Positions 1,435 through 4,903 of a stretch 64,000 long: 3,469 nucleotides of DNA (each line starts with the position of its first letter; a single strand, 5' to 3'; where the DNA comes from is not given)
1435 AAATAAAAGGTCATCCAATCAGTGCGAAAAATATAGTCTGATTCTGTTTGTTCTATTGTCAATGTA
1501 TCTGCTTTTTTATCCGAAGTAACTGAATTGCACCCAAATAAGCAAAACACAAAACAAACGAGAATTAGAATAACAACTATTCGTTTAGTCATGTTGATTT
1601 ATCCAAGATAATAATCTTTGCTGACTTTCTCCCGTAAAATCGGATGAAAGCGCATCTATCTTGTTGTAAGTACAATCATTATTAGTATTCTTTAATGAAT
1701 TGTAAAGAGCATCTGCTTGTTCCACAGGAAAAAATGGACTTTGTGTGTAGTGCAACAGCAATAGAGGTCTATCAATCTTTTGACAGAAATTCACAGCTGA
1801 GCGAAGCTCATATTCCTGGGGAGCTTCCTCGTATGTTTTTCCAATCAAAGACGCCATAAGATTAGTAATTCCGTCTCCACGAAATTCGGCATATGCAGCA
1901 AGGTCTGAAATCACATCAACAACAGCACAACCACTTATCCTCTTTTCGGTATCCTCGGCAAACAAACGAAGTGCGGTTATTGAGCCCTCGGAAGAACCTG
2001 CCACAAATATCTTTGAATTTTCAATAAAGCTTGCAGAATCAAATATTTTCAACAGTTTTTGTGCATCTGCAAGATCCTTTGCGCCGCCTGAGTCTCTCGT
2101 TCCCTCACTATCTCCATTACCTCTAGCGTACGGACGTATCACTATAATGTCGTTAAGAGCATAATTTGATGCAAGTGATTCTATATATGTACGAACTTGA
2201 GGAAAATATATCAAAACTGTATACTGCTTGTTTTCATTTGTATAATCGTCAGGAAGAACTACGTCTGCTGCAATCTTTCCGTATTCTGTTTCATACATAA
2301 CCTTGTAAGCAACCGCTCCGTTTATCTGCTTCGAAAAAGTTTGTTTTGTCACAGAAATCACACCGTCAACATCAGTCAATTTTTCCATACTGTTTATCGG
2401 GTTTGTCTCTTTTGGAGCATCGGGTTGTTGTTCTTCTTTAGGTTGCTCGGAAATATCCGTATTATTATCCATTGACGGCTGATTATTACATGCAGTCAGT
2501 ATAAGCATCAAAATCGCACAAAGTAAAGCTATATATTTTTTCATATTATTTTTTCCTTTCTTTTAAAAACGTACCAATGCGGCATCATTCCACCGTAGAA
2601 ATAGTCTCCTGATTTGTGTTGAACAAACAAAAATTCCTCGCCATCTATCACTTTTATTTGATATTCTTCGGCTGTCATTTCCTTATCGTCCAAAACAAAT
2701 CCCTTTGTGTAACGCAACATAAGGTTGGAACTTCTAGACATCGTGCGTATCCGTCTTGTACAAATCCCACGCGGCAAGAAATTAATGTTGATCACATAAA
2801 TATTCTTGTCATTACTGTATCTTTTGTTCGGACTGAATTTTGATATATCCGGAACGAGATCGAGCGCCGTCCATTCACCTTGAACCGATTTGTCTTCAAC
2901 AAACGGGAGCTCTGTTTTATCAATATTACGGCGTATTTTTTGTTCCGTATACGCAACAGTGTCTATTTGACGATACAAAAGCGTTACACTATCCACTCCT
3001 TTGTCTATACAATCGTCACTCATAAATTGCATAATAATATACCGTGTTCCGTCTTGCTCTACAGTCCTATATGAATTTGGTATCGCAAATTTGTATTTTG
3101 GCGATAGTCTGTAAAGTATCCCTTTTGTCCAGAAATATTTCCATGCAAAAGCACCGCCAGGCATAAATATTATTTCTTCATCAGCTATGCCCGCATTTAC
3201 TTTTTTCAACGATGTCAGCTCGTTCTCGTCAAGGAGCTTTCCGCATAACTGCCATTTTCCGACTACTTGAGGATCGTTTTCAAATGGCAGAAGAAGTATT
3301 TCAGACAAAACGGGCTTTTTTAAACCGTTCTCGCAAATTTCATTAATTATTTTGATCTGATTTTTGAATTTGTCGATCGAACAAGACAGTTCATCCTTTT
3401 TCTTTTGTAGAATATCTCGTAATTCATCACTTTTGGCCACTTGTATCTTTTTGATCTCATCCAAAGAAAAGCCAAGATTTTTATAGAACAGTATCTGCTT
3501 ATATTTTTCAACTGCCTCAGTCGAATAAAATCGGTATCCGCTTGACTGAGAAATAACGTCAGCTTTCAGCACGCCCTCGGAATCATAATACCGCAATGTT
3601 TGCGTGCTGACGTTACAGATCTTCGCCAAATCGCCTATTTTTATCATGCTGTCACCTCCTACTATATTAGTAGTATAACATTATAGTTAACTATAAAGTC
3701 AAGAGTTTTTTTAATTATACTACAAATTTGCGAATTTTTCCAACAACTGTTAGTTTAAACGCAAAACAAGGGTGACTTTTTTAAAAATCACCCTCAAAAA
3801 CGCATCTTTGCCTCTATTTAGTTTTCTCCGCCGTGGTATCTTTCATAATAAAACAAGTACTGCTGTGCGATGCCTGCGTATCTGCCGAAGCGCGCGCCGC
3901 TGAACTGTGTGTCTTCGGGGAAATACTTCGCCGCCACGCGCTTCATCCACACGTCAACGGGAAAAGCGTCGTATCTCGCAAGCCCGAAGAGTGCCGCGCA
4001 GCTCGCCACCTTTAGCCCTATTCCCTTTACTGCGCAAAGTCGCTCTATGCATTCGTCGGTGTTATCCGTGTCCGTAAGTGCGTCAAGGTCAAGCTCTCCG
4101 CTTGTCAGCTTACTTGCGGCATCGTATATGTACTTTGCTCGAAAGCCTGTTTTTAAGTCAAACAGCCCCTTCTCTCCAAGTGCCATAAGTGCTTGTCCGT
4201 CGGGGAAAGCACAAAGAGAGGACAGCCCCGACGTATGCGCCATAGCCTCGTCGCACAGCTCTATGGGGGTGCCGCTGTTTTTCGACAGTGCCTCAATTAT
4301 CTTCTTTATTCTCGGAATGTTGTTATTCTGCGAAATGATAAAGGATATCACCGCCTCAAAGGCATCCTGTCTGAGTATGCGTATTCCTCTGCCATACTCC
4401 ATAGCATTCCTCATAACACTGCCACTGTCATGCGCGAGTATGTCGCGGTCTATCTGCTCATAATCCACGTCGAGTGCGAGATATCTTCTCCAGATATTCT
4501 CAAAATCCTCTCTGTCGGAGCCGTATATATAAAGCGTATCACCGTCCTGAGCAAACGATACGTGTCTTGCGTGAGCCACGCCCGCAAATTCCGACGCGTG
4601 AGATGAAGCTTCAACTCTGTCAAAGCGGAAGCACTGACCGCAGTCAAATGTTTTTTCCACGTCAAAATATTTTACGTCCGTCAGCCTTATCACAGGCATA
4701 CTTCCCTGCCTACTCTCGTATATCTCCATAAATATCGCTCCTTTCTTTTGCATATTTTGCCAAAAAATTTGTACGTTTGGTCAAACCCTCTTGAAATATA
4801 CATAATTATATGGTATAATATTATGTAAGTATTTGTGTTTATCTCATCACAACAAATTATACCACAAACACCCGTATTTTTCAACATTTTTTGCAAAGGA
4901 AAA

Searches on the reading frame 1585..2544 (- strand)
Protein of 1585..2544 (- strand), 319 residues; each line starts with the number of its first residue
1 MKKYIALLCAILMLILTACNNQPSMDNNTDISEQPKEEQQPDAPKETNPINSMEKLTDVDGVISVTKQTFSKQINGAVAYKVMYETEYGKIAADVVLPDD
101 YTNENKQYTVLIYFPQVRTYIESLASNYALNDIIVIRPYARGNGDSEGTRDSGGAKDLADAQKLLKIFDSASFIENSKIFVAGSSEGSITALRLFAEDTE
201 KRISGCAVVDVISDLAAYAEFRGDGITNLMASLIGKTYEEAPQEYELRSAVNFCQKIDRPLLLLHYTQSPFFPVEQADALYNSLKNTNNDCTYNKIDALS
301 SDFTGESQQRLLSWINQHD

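Call 68: search_protein_families(library=pfam, proteins=[window:1585-2544:-], max_evalue=0.00001)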
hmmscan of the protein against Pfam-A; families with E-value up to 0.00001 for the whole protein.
window:1585-2544:- (319 aa): 1 family
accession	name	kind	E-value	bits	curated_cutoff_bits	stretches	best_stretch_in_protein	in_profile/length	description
PF20434.5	BD-FAE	-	2.8e-06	27.5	26.8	1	198-284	126-215/215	BD-FAE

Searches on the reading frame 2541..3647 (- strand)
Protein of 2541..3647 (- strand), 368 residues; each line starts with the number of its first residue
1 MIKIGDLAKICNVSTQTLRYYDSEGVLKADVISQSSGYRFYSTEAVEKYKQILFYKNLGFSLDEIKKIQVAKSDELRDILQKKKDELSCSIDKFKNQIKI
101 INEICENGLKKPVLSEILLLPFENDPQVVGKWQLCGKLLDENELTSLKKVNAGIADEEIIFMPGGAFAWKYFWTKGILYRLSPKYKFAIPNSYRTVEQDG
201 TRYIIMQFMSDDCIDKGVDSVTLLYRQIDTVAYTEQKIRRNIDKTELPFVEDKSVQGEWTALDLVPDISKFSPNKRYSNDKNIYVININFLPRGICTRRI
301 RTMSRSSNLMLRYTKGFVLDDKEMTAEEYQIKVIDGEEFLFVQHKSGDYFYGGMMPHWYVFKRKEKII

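Call 68: search_protein_families(library=pfam, proteins=[window:2541-3647:-], max_evalue=0.00001)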
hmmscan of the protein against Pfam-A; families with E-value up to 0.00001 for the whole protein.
window:2541-3647:- (368 aa): 2 families
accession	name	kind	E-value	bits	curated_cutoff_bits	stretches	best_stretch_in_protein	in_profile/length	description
PF13411.12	MerR_1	-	8.6e-14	51.8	21.6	1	3-68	2-65/69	MerR HTH family regulatory protein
PF00376.29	MerR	-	5.7e-11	42.5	28.2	1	3-41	1-38/38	MerR family regulatory protein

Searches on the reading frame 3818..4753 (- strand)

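Call 68: search_protein_families(library=pfam, proteins=[window:3818-4753:-], max_evalue=0.00001)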
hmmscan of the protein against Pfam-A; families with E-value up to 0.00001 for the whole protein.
window:3818-4753:- (311 aa): 2 families
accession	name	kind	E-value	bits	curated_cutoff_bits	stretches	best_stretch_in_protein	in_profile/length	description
PF07934.18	OGG_N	-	4.1e-22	79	23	1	27-134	6-114/115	8-oxoguanine DNA glycosylase, N-terminal domain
PF00730.31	HhH-GPD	-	1.8e-07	31.9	26.2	1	136-282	1-91/108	HhH-GPD superfamily base excision DNA repair protein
